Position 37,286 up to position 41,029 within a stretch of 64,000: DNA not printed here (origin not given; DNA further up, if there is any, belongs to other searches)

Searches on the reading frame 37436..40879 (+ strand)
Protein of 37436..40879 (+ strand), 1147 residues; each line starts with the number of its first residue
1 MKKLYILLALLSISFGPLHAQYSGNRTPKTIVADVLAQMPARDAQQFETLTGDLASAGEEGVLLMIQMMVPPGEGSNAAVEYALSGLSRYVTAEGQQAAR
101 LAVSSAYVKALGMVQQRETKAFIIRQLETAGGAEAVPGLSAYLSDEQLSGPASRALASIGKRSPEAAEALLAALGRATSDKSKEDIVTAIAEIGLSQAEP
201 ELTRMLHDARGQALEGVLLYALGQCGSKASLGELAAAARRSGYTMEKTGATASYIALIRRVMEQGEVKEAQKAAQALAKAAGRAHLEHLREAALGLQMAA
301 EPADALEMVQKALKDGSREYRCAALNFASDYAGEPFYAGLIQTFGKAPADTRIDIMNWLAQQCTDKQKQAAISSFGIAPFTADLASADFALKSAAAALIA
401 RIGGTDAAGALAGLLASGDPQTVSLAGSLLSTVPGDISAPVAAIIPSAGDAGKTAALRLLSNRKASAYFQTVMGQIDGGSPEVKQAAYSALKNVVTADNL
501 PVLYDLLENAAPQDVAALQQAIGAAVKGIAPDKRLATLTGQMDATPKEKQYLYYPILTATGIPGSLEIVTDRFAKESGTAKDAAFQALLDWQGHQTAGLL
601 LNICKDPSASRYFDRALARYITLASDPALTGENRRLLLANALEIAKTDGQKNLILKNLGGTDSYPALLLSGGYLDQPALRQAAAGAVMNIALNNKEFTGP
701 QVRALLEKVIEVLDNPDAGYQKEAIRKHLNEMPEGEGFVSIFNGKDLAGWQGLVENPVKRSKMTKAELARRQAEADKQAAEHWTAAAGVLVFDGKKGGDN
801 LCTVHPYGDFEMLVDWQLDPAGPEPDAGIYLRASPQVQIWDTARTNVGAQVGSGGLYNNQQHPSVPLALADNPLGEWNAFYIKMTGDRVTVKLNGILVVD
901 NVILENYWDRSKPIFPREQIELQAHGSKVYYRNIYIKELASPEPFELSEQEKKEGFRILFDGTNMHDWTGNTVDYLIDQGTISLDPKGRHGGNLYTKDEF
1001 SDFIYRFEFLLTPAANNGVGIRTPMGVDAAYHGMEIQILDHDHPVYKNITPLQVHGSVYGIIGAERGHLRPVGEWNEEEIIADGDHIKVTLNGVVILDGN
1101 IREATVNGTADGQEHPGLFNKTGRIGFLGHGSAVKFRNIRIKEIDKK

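Call 9: search_protein_families(library=pfam, proteins=[window:37436-40879:+])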
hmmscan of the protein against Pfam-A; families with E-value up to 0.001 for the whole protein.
window:37436-40879:+ (1147 aa): 3 families
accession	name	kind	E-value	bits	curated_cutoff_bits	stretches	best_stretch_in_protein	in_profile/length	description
PF06439.18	3keto-disac_hyd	-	7.7e-80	267.8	26.8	2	955-1142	1-187/187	3-keto-disaccharide hydrolase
PF13646.12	HEAT_2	-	4.1e-12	46.7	27.7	0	453-522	17-87/88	HEAT repeats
PF20407.5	DUF1583_N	-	6.4e-05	23.2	22.9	0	875-903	89-117/150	Domain of unknown function (DUF1583_N)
